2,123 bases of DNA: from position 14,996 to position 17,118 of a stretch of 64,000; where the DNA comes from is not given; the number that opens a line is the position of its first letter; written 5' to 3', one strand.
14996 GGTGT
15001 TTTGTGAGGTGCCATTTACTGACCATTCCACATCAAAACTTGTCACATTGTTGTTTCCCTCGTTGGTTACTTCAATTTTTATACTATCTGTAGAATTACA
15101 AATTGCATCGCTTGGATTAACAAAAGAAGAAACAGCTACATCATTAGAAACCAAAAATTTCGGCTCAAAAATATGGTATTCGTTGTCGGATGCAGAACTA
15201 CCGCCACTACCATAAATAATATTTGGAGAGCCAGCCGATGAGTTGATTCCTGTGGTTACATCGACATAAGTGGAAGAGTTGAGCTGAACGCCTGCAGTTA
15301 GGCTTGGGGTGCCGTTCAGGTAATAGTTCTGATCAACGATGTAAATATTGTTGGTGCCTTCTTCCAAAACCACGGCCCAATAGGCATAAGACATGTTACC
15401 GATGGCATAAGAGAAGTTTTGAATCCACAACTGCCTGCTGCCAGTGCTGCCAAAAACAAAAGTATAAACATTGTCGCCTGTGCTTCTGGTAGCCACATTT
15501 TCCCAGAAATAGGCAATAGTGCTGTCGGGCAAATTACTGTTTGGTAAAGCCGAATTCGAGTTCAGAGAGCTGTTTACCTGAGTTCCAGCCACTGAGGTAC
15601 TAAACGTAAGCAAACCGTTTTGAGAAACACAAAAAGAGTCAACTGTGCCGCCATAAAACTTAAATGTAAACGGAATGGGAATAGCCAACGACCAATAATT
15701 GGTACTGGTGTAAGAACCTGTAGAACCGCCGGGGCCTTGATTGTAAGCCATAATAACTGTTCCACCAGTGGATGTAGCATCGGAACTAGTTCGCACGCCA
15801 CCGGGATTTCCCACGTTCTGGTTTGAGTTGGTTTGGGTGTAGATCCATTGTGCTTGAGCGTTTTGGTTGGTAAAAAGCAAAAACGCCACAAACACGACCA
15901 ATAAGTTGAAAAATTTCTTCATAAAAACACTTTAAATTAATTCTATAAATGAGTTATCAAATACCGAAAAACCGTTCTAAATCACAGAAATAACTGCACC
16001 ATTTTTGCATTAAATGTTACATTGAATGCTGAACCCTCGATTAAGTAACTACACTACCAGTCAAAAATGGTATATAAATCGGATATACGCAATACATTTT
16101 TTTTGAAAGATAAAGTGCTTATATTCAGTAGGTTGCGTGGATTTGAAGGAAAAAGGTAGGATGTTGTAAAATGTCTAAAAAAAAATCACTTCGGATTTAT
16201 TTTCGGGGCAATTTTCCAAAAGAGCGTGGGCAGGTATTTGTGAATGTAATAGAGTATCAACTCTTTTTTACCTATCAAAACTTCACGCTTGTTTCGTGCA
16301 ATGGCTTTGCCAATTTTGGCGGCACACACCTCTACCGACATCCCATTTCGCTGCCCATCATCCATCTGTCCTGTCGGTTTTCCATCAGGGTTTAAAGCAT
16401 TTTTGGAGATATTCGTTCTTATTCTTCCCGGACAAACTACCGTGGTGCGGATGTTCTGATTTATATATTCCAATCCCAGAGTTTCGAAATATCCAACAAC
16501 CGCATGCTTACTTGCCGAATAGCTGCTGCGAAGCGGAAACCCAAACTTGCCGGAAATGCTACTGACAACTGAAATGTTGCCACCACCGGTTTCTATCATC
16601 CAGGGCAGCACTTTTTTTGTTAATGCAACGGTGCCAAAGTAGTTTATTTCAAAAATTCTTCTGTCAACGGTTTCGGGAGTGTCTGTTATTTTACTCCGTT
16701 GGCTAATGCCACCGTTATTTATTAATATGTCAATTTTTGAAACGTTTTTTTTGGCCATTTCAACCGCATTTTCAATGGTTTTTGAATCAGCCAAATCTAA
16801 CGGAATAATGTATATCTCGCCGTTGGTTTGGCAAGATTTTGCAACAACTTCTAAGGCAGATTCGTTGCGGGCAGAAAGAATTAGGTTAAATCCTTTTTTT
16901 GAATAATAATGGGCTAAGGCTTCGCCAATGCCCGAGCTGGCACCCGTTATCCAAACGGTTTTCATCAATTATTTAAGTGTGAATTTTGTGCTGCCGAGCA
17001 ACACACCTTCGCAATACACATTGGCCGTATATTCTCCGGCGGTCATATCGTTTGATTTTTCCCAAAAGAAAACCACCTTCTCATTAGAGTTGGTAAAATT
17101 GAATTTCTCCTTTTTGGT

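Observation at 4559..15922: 11.4-kb single-ORF T9SS adhesin built from nested tandem repeats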

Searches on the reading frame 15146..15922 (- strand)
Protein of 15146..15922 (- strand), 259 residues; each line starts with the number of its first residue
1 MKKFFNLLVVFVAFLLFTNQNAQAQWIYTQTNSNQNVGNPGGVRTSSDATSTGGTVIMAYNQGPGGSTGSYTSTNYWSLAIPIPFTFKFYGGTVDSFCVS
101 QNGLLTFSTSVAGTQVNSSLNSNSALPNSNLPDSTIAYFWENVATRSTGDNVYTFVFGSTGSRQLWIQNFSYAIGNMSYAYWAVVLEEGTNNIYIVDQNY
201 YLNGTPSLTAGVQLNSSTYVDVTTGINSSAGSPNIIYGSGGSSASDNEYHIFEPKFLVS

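Call 12: search_protein_families(library=pfam, proteins=[window:15146-15922:-], max_evalue=1)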
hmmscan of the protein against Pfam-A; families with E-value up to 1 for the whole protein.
window:15146-15922:- (259 aa): 1 family
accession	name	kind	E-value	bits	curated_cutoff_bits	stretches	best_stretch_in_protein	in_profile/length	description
PF24396.1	DUF7541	-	0.019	15.2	28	1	66-117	6-57/120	Family of unknown function (DUF7541)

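Call 20: search_solved_structures(query=window:15146-15922:-, max_evalue=1)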
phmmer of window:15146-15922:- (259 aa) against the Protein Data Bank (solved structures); distinct sequences matched with E-value up to 1: 0.

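Call 39: search_protein_families(library=ncbifam, proteins=[window:15146-15922:-], max_evalue=1)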
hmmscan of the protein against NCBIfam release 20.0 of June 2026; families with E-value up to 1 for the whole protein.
window:15146-15922:- (259 aa): 0 families

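Call 51: predict_structure(alignment_id=A2)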
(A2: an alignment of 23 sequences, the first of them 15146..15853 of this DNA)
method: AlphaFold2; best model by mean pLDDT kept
length: 236 residues; sequences in the alignment: 23
mean_pLDDT: 92.7   pTM: 0.91
mean pLDDT of the five models: 92.7, 92.0, 91.8, 91.5, 86.5
residues with pLDDT >= 90: 182; 70-90: 49; 50-70: 5; < 50: 0
segments of 3 or more residues with pLDDT < 50: none
pLDDT, mean of each block of 10 residues (from residue 1): 90 92 92 96 92 97 97 97 98 95 97 94 93 97 94 87 98 86 90 95 86 78 94 85
secondary structure, 60 per line:
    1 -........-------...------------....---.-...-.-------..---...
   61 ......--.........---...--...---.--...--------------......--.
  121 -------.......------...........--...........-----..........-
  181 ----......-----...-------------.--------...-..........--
elements in order: E2-9 E32-35 E58-66 E69-77 E81-83 E112-117 E128-134 E141-151 E154-164 E170-179 E185-190 E196-198 E225-234

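Call 61: fold_search(model_id=the predicted structure, library=pdb)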
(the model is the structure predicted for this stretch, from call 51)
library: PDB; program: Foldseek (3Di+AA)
matches with E <= 10: 342; with E <= 0.001: 0
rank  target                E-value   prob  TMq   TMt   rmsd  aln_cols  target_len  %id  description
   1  8cde_B                1.8e-01  0.03  0.12  0.09  16.8       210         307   10  PfCyRPA-PfRIPR complex from Plasmodium falciparum bound to antibody Cy.003 (released 2023-10-25)
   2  8yrp_C                2.2e-01  0.02  0.12  0.05  19.9       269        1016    8  SARS-CoV-2 Delta Spike in complex with JM-1A (released 2024-06-05)
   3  6f8z_B                2.9e-01  0.03  0.14  0.07  18.3       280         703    8  Structure of the family GH92 alpha-mannosidase BT3130 from Bacteroides thetaiotaomicron (released 2018-05-02)
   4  6f91_G                3.8e-01  0.02  0.11  0.06  18.8       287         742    9  Structure of the family GH92 alpha-mannosidase BT3965 from Bacteroides thetaiotaomicron (released 2018-05-02)
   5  4ak7_B                4.0e-01  0.03  0.16  0.12  19.0       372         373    7  Crystal structure of BpGH117_E303Q in complex with neoagarobiose (released 2012-03-14)
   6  6acc_A                4.0e-01  0.03  0.15  0.06  16.1       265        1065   10  Trypsin-cleaved and low pH-treated SARS-CoV spike glycoprotein and ACE2 complex, ACE2-free conformation with three RBD (released 2018-08-08)
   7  7ufr_A                4.4e-01  0.06  0.18  0.06  19.7       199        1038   10  Cryo-EM Structure of Bl_Man38A at 2.7 A (released 2022-11-16)
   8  6w0p_A                4.7e-01  0.03  0.16  0.06  21.9       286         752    9  Putative kojibiose phosphorylase from human microbiome (released 2020-03-18)
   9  6f91_B                4.7e-01  0.02  0.11  0.06  18.9       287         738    9  Structure of the family GH92 alpha-mannosidase BT3965 from Bacteroides thetaiotaomicron (released 2018-05-02)
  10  6f91_A                4.7e-01  0.02  0.11  0.06  18.8       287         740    9  Structure of the family GH92 alpha-mannosidase BT3965 from Bacteroides thetaiotaomicron (released 2018-05-02)
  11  6f91_E                4.7e-01  0.02  0.11  0.06  19.4       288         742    9  Structure of the family GH92 alpha-mannosidase BT3965 from Bacteroides thetaiotaomicron (released 2018-05-02)
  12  8rf9                  4.9e-01  0.05  0.19  0.03  17.6       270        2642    9  CgsiGP1 sample in nanodisc (released 2024-03-20)
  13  6f91_D                5.2e-01  0.01  0.11  0.06  19.4       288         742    9  Structure of the family GH92 alpha-mannosidase BT3965 from Bacteroides thetaiotaomicron (released 2018-05-02)
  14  5ec6                  5.8e-01  0.03  0.14  0.12  17.1       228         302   11  The apo crystal structure of haemoglobin receptor HpuA from Kingella denitrificans (released 2015-11-04)
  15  3a21_A                6.1e-01  0.01  0.08  0.05  19.4       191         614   12  Crystal Structure of Streptomyces avermitilis beta-L-Arabinopyranosidase (released 2009-07-14)
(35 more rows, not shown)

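Call 68: search_protein_representatives(alignment_id=A2)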
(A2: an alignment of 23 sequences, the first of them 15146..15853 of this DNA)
Query: 23 sequences, 229 profile positions. Proteins with E-value up to 0.001 (for the whole library): 11841; up to 1e-10: 3799; up to 1e-30: 604. The best 150 are listed.
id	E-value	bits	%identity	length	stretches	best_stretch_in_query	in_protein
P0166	1.3e-206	698.5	-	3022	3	10-227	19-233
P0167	1.0e-178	607.1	-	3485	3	9-227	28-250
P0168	9.2e-171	581.2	-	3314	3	15-226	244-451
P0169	3.4e-141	484.4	-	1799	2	4-225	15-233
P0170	1.0e-95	335.7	-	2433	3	4-225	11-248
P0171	1.9e-91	321.6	-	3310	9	50-176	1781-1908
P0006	7.5e-85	300.1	-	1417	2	4-228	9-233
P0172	6.6e-80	283.9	-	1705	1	4-228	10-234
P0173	2.9e-79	281.8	-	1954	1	3-228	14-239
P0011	4.8e-79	281.1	-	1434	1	5-228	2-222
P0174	7.1e-79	280.5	-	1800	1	5-226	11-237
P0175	8.7e-79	280.2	-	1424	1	4-226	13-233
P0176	2.2e-78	278.9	-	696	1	4-226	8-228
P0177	2.7e-78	278.6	-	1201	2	5-226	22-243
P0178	1.5e-77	276.2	-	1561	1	7-227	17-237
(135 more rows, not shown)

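Call 70: search_protein_families(library=pfam, alignment_id=A2, max_evalue=0.01)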
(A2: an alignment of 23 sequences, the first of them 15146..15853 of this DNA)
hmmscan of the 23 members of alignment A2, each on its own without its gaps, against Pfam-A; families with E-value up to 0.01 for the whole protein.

A. member 1, window:15146-15853:- (236 aa): 0 families

B. families by the number of members that match (of 23 scanned): 0 families

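Call 78: search_solved_structures(query=A2, max_evalue=1)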
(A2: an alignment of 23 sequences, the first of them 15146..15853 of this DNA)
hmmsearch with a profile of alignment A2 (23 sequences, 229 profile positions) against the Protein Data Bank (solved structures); distinct sequences matched with E-value up to 1: 0.

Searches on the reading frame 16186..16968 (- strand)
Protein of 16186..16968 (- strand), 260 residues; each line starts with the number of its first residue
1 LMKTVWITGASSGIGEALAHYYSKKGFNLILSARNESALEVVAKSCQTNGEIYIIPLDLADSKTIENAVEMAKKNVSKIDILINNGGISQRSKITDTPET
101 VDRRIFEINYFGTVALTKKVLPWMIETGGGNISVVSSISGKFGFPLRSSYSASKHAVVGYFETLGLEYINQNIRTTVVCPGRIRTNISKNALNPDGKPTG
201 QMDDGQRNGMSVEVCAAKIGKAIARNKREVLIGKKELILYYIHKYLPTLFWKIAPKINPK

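Call 15: search_protein_families(library=pfam, proteins=[window:16186-16968:-], max_evalue=0.001)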
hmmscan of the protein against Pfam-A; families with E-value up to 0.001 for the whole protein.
window:16186-16968:- (260 aa): 5 families
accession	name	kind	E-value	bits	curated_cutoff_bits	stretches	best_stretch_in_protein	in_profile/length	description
PF00106.31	adh_short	-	2e-52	178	26.6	1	3-191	1-190/195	short chain dehydrogenase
PF13561.12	adh_short_C2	-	2.6e-36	125.8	27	1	9-193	1-186/236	Enoyl-(Acyl carrier protein) reductase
PF08659.16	KR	-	1.3e-09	38.7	22.6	1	4-155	2-154/180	KR domain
PF13460.12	NAD_binding_10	-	0.00021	21.6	27.2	1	9-168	1-138/184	NAD(P)H-binding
PF01370.27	Epimerase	-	0.00063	19.7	20.9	0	6-168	2-160/240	NAD dependent epimerase/dehydratase family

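Call 75: find_encoding_contigs(protein=window:16186-16968:-, flank=10000, max_places=6)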
Protein window:16186-16968:- (260 aa): no gene with exactly this product is on record in the collection.
